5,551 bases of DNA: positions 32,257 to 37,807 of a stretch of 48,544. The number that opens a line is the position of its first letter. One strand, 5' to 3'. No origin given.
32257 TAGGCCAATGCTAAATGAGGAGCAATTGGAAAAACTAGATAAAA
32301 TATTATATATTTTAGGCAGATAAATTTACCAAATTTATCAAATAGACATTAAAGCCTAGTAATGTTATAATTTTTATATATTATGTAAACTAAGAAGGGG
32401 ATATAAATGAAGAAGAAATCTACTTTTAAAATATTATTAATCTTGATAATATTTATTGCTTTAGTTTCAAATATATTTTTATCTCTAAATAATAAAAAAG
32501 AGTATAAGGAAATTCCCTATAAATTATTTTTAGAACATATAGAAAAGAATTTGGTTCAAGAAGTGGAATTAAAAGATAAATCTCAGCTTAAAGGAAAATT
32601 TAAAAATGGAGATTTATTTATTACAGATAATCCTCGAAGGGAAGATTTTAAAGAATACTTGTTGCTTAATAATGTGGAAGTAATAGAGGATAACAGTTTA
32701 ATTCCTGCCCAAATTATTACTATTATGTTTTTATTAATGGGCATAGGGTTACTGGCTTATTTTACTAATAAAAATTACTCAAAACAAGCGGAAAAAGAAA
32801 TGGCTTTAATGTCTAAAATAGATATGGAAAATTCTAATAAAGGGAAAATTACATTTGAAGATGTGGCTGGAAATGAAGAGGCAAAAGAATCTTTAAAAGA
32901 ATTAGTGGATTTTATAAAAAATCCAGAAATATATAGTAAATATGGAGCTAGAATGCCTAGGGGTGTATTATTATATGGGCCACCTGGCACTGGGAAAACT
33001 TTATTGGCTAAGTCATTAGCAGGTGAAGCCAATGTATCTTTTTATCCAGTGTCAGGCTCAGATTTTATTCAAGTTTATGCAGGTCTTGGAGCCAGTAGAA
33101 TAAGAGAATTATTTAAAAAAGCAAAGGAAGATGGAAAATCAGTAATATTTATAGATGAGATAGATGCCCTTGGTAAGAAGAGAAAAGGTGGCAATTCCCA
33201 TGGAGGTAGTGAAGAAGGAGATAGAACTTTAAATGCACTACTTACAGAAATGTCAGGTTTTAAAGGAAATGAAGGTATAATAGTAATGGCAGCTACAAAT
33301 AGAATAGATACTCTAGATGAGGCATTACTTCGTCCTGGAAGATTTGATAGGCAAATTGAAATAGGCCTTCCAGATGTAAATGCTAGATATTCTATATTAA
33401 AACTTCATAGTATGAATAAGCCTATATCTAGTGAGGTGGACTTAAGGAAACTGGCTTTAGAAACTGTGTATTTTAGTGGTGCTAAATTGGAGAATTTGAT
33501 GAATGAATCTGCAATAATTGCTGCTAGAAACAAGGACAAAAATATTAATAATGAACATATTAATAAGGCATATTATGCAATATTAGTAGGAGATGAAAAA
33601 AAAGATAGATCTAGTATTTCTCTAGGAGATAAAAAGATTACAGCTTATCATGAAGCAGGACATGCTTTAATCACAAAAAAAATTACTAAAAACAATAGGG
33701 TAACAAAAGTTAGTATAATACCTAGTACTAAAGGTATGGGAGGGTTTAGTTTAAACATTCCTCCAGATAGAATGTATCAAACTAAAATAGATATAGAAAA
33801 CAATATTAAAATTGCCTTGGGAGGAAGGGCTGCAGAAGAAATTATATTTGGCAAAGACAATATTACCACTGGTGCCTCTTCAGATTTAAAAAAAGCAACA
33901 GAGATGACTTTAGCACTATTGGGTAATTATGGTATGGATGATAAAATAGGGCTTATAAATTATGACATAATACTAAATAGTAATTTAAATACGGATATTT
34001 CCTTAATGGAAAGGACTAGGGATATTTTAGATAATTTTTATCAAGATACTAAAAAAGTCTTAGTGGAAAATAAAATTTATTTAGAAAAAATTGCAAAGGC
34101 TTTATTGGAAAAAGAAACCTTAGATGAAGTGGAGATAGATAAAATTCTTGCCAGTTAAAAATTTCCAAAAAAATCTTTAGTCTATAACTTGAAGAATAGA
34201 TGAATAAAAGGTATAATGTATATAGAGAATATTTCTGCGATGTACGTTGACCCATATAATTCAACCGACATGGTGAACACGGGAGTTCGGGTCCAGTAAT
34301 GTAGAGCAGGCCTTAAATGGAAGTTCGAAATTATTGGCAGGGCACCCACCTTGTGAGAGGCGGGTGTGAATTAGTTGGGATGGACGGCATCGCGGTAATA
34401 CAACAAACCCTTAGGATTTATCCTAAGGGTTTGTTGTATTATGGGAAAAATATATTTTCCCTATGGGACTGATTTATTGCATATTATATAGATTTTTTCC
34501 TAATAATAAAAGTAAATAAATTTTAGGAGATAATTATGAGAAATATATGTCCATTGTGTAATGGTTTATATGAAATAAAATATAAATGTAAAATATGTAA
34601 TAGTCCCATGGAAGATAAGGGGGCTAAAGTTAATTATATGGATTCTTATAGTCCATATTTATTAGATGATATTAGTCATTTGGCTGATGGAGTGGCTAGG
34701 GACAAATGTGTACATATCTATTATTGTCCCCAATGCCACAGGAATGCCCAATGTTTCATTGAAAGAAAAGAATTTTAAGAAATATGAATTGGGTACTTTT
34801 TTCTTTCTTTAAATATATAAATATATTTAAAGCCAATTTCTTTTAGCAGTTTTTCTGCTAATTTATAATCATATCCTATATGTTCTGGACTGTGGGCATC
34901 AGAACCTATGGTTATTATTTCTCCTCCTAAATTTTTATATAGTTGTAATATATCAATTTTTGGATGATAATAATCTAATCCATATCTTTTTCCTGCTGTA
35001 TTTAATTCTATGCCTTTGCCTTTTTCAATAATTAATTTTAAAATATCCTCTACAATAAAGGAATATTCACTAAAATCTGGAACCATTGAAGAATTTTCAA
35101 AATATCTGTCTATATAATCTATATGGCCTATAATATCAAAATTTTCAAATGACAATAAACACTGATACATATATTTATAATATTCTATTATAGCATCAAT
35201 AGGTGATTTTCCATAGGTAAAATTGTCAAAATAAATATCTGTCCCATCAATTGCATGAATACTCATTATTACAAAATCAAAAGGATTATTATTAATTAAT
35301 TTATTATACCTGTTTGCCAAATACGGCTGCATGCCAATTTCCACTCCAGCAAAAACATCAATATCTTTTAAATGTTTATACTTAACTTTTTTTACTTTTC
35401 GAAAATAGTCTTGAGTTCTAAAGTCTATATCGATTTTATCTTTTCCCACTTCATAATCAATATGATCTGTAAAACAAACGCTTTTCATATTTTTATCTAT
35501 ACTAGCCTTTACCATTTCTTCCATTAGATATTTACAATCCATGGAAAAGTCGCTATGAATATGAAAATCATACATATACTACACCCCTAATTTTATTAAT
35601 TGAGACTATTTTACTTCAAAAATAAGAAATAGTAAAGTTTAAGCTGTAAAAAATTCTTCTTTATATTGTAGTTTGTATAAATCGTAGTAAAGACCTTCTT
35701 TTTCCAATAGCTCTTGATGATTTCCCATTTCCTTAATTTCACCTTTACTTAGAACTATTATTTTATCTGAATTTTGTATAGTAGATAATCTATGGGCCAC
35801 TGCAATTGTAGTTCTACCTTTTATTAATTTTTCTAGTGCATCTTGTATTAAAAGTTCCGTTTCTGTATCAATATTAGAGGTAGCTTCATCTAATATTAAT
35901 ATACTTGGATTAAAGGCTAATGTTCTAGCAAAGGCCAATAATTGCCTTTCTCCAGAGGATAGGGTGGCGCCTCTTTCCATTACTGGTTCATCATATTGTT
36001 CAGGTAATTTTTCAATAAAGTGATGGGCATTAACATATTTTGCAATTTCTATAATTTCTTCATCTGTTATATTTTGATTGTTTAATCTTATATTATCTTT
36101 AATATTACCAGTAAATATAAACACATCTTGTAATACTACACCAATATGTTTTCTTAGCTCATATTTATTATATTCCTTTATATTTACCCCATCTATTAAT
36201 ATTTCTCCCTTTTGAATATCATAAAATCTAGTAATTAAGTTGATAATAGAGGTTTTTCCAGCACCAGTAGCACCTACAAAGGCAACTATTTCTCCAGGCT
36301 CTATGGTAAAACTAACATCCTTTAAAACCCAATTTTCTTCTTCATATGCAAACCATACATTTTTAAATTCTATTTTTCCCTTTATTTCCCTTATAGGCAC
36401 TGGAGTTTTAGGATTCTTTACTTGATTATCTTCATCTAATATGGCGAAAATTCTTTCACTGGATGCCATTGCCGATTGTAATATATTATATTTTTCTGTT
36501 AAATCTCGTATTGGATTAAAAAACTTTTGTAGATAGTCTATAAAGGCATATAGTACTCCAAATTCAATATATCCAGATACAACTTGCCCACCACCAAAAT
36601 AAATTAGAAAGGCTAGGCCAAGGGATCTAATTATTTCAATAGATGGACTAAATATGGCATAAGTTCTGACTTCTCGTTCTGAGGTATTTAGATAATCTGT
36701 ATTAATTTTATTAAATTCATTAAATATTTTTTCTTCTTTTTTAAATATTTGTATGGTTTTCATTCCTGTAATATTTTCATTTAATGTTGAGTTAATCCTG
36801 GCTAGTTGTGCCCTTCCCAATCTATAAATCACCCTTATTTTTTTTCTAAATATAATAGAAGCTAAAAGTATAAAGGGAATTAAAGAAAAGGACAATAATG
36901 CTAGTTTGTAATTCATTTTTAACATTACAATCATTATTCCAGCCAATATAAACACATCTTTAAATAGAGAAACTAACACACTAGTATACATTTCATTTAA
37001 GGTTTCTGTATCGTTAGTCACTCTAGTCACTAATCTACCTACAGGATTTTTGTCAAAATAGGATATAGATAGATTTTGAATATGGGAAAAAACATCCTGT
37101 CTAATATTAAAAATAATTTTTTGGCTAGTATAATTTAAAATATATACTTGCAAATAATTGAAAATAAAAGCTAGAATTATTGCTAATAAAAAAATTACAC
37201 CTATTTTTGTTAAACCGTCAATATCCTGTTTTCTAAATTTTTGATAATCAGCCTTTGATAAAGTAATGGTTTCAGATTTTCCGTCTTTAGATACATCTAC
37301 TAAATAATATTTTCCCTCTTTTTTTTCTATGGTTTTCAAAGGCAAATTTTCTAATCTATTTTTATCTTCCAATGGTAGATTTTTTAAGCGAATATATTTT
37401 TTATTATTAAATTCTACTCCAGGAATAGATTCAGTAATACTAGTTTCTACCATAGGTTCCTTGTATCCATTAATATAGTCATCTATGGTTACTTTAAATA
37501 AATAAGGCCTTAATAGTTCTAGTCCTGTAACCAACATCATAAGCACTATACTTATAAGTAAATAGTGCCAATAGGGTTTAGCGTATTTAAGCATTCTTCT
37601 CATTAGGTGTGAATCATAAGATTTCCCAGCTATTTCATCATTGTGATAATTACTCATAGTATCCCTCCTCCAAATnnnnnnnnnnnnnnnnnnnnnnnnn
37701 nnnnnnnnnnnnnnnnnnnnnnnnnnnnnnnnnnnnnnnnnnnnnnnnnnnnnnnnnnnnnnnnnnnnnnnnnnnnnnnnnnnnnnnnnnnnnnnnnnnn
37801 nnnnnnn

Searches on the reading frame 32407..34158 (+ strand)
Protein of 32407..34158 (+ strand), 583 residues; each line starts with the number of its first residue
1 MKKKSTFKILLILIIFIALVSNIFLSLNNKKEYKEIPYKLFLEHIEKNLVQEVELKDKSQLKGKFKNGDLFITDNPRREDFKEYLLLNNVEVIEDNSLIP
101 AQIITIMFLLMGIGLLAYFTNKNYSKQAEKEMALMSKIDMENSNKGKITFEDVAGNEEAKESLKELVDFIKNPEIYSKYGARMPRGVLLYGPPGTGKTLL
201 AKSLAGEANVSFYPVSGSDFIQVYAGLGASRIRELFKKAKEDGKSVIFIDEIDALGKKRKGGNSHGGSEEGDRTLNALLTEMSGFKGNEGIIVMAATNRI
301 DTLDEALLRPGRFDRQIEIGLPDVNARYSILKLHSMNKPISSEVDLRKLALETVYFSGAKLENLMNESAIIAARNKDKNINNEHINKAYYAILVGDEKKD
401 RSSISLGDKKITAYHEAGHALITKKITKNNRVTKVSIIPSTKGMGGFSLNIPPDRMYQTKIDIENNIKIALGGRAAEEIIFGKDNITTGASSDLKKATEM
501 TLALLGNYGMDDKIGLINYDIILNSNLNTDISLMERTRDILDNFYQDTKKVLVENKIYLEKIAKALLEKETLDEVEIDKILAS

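Call 43: search_protein_families(library=pfam, proteins=[window:32407-34158:+], max_evalue=0.00001)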
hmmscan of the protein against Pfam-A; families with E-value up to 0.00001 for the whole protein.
window:32407-34158:+ (583 aa): 6 families
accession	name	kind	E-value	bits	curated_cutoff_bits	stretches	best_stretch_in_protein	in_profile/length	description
PF00004.35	AAA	-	1.4e-44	152.1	21.2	1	187-321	1-131/131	ATPase family associated with various cellular activities (AAA)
PF01434.24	Peptidase_M41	-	3.2e-42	145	29.9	1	405-580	4-191/191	Peptidase family M41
PF06480.20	FtsH_ext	-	1.6e-11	44.8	25.5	1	10-94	5-100/103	FtsH Extracellular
PF17862.7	AAA_lid_3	-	1.7e-08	34.3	27.2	1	344-386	2-44/45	AAA+ lid domain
PF05496.18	RuvB_N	-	3.3e-06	27.4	27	0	182-257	31-98/159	Holliday junction DNA helicase RuvB P-loop domain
PF13191.12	AAA_16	-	4.7e-06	27.6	32.6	0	179-242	19-85/167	AAA ATPase domain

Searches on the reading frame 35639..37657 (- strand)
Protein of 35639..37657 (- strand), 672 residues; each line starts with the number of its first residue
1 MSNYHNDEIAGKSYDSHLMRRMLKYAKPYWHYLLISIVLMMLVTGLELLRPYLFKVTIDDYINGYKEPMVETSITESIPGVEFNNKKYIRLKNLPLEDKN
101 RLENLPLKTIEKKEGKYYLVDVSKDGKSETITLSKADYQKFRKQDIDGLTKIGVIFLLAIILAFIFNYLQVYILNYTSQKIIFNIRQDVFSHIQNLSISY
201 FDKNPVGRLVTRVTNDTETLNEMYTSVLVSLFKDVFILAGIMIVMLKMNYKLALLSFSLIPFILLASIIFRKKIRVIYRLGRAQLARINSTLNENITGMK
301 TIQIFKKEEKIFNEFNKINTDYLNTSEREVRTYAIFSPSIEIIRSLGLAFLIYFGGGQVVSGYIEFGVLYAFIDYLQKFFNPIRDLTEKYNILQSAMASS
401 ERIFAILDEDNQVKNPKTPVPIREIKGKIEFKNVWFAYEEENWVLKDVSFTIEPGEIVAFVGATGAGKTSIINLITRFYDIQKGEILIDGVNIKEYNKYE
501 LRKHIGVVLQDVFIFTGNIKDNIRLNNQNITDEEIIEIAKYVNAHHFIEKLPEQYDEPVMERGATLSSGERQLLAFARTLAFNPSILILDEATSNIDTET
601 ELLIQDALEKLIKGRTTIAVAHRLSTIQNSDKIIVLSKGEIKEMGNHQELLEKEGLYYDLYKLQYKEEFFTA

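Call 43: search_protein_families(library=pfam, proteins=[window:35639-37657:-], max_evalue=0.00001)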
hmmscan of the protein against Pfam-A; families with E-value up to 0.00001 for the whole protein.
window:35639-37657:- (672 aa): 2 families
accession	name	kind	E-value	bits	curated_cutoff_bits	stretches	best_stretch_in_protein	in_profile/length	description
PF00664.28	ABC_membrane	-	1.5e-53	182.7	28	1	143-382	37-273/274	ABC transporter transmembrane region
PF00005.33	ABC_tran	-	1.2e-31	110.5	25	1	445-594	1-137/137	ABC transporter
